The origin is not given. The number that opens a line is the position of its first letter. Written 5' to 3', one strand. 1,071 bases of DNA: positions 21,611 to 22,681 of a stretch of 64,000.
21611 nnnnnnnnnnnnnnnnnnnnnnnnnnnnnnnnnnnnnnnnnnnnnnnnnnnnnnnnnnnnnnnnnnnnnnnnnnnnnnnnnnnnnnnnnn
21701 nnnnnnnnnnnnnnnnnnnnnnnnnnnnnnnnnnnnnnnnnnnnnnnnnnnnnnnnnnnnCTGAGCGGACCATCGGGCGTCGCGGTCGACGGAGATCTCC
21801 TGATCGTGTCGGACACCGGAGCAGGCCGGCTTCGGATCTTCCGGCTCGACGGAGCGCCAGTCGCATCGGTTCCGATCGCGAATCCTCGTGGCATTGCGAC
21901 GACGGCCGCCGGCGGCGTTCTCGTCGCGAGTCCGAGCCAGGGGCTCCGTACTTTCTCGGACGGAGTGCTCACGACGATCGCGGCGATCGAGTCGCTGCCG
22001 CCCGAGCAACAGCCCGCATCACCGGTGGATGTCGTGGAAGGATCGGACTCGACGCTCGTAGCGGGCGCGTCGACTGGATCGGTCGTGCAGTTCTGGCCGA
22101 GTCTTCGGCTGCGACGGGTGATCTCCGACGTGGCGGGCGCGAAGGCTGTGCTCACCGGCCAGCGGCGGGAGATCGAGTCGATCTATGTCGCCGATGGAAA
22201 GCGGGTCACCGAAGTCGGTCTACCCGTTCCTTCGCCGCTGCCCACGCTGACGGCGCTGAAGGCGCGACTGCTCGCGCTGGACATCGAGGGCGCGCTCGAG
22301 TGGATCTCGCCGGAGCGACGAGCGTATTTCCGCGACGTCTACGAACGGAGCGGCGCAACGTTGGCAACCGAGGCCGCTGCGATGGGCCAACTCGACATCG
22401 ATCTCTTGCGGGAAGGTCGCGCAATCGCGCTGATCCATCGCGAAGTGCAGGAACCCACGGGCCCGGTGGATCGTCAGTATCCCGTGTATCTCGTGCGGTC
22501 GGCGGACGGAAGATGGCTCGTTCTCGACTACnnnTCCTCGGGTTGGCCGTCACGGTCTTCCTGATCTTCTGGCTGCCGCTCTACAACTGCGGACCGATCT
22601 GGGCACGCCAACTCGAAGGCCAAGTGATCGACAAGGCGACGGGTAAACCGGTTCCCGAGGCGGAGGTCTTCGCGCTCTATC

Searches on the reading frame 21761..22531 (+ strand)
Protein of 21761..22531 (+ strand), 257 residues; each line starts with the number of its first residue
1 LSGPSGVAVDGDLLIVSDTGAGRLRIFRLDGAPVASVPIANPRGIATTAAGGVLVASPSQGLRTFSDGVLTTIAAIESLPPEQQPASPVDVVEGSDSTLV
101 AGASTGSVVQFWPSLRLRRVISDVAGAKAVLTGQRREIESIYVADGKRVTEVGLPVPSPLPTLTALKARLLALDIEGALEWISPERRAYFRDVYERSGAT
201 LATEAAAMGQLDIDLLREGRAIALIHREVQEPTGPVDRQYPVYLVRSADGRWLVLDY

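Call 61: find_homologous_proteins(query=window:21761-22531:+, max_evalue=1e-10)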
Query window:21761-22531:+ (257 aa): 2 proteins with E <= 1e-10 among 8000 candidates.
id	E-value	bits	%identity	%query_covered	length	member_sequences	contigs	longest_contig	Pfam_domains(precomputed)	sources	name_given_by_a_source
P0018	3.9e-51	192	45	100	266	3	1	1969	PF01436.28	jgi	-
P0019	1.5e-48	183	43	100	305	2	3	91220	PF01436.28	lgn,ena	-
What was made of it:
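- Tried and rejected: The search with the C-terminal 257 aa returned only 43-45% relatives (call 61).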
